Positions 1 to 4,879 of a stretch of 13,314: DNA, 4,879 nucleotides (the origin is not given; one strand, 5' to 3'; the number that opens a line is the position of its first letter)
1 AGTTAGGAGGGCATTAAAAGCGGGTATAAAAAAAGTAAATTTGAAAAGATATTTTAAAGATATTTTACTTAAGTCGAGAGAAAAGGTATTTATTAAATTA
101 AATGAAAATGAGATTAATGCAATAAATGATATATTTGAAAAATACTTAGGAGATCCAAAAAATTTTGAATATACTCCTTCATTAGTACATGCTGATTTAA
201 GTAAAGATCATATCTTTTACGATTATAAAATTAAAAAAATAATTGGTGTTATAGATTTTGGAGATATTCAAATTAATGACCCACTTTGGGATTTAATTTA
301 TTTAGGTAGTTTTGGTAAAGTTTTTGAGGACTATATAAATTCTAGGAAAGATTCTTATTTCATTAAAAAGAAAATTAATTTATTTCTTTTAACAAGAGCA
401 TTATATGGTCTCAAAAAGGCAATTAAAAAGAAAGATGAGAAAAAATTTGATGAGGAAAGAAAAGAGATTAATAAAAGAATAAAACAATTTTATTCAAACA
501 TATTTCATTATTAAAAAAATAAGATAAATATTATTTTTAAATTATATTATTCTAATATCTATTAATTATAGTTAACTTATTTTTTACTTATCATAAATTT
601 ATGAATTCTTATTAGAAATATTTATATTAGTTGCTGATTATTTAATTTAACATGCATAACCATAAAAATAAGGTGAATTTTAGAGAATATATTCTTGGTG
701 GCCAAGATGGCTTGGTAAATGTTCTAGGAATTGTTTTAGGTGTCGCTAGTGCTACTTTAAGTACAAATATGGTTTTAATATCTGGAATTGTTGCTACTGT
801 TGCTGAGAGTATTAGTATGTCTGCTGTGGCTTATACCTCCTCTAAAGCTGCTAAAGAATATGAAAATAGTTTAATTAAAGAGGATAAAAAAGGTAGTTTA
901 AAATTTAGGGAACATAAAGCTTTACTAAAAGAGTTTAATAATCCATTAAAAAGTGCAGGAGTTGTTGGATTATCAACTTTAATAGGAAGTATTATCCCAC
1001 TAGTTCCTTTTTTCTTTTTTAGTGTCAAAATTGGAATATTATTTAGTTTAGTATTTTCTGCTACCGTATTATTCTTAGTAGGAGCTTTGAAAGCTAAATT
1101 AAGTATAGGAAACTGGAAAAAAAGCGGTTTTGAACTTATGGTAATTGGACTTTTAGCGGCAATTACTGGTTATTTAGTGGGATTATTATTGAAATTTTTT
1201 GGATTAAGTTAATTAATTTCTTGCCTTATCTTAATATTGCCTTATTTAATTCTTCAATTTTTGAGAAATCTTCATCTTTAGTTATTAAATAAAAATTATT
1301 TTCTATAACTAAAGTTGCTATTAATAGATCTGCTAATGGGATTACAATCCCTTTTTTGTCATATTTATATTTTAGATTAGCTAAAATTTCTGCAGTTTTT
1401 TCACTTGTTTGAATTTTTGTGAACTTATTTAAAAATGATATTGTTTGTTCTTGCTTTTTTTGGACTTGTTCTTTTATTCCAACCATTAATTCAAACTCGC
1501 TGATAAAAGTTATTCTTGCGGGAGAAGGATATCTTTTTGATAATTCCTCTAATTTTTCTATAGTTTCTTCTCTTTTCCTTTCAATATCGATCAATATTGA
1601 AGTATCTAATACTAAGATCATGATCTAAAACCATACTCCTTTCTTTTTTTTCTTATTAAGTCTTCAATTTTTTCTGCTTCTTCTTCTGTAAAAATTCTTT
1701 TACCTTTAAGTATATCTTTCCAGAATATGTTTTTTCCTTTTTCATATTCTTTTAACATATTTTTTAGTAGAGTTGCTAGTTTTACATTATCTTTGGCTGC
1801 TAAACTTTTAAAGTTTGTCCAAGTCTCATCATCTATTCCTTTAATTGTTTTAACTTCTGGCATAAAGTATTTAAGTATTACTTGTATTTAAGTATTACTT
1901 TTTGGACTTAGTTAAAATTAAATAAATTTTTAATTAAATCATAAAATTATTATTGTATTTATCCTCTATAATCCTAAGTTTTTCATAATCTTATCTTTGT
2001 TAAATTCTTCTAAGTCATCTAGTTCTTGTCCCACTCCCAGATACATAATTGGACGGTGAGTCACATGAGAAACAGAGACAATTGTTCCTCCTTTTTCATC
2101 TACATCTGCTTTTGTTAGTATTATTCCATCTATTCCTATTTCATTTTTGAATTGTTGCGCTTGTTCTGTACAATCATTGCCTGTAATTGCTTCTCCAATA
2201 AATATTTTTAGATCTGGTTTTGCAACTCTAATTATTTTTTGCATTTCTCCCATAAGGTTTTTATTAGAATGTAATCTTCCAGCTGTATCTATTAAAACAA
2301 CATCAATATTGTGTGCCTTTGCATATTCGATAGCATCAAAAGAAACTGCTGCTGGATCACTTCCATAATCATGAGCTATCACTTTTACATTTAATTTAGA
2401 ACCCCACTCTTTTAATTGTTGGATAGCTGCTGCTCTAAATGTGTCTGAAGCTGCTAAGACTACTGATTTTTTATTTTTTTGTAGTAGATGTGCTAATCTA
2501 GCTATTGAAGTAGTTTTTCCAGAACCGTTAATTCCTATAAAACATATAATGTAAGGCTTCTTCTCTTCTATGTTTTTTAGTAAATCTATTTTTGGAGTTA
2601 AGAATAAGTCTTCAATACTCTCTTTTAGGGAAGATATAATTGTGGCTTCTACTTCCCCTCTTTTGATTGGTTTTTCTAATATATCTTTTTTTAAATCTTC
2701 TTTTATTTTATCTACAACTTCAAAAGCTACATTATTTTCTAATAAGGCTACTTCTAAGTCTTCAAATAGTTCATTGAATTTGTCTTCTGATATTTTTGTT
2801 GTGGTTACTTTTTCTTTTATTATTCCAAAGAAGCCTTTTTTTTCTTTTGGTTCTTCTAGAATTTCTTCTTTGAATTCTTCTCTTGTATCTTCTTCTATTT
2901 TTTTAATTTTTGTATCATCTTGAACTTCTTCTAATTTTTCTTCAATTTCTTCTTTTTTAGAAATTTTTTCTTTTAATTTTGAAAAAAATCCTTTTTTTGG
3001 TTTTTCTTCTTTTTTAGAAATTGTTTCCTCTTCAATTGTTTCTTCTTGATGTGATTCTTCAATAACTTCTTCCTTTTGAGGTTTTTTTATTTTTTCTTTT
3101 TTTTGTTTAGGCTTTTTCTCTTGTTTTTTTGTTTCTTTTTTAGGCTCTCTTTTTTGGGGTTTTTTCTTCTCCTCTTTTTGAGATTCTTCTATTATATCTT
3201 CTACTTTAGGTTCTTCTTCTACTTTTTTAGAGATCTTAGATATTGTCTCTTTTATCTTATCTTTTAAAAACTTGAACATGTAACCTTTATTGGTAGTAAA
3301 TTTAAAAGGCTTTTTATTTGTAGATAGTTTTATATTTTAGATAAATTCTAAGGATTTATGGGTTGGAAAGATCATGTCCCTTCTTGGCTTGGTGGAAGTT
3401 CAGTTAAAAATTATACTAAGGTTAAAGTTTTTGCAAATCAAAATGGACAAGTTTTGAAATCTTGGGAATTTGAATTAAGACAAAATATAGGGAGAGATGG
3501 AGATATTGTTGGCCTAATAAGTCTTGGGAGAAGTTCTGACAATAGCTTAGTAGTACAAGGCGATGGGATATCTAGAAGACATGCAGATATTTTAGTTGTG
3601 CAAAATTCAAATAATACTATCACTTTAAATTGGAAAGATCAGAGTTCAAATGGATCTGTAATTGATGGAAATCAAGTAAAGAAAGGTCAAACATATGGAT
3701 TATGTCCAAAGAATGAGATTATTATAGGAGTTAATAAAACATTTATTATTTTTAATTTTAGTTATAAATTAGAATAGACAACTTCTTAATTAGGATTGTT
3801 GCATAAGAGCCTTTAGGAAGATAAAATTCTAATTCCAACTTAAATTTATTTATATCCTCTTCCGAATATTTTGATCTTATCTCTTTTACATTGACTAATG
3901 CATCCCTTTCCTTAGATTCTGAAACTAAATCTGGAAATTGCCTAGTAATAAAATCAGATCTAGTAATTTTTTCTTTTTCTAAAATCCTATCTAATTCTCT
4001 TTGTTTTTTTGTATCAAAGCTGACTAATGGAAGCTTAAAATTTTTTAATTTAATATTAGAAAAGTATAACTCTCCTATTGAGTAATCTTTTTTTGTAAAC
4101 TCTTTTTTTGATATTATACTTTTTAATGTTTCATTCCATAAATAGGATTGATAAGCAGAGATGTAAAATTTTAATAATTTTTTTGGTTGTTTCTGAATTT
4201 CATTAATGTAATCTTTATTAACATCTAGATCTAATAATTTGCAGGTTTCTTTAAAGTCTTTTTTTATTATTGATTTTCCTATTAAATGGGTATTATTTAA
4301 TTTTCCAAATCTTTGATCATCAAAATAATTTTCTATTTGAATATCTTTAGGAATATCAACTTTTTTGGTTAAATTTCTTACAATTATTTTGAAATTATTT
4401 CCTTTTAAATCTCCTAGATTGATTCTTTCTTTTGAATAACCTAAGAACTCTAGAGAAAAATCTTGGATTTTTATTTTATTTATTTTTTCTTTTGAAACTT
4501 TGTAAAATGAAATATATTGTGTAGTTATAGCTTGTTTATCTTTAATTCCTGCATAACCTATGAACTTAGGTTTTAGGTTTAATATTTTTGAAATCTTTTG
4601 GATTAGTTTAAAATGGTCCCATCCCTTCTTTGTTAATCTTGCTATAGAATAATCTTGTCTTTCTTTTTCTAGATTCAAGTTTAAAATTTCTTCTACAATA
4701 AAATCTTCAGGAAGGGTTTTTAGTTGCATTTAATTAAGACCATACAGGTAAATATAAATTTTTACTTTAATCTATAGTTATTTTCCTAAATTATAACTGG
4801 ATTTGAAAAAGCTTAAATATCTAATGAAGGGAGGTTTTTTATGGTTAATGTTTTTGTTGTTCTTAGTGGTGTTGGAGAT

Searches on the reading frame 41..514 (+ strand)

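Call 78: search_protein_families(library=pfam, proteins=[window:41-514:+], max_evalue=0.001)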
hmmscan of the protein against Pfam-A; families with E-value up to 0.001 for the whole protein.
window:41-514:+ (157 aa): 1 family
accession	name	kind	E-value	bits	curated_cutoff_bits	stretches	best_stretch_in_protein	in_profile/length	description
PF01636.29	APH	-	1.8e-09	38.1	23.2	1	34-91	160-213/239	Phosphotransferase enzyme family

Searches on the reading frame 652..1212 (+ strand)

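Call 78: search_protein_families(library=pfam, proteins=[window:652-1212:+], max_evalue=0.001)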
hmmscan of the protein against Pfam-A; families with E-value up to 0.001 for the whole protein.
window:652-1212:+ (186 aa): 1 family
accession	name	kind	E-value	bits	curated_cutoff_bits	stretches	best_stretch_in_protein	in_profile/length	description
PF01988.24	VIT1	-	2.2e-34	119.6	28.1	2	93-177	128-213/214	VIT family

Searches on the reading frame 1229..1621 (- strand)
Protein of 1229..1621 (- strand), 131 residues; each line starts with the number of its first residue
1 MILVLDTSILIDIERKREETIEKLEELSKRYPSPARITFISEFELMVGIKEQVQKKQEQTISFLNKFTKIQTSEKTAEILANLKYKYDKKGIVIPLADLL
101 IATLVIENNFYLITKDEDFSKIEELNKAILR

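Call 78: search_protein_families(library=pfam, proteins=[window:1229-1621:-], max_evalue=0.001)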
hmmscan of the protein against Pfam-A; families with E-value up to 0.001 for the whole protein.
window:1229-1621:- (131 aa): 1 family
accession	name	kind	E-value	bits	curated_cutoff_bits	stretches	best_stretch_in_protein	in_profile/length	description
PF01850.27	PIN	-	3e-13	50.9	23.6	1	4-124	2-119/120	PIN domain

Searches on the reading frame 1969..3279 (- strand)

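Call 78: search_protein_families(library=pfam, proteins=[window:1969-3279:-], max_evalue=0.001)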
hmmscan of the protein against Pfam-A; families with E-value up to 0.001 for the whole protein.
window:1969-3279:- (437 aa): 6 families
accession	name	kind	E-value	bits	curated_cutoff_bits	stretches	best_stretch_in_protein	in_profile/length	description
PF00448.28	SRP54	-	2.3e-73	246.5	22.7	1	243-435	2-194/196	SRP54-type protein, GTPase domain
PF02881.24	SRP54_N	-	2.2e-08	34.6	22.4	1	150-209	5-65/75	SRP54-type protein, helical bundle domain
PF13401.12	AAA_22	-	3.9e-06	27.6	27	1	241-344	4-102/130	AAA domain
PF13604.12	AAA_30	-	1.9e-05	24.9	27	1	237-339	13-103/191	AAA domain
PF25199.1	nSTAND_NTPase5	-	8e-05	22.9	34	1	235-326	34-125/145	Novel STAND NTPase 5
PF13245.12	AAA_19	-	0.001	19.7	25.1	0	244-337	13-103/134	AAA domain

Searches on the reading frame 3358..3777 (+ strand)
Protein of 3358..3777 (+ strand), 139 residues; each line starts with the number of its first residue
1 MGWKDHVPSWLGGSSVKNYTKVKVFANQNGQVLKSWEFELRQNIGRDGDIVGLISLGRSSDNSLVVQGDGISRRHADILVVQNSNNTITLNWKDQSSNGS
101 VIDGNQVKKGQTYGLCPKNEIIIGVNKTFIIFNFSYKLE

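Call 78: search_protein_families(library=pfam, proteins=[window:3358-3777:+], max_evalue=0.001)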
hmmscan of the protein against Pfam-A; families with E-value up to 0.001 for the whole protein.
window:3358-3777:+ (139 aa): 1 family
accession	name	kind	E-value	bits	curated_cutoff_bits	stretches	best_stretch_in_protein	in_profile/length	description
PF00498.31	FHA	-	1.6e-10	41.7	20.7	1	54-124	1-67/67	FHA domain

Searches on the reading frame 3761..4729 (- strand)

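Call 78: search_protein_families(library=pfam, proteins=[window:3761-4729:-], max_evalue=0.001)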
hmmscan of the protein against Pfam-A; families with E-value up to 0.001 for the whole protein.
window:3761-4729:- (323 aa): 1 family
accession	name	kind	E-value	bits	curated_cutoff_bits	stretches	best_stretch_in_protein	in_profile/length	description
PF01142.23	TruD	-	2e-67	228.3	27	3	2-165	17-195/412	tRNA pseudouridine synthase D (TruD)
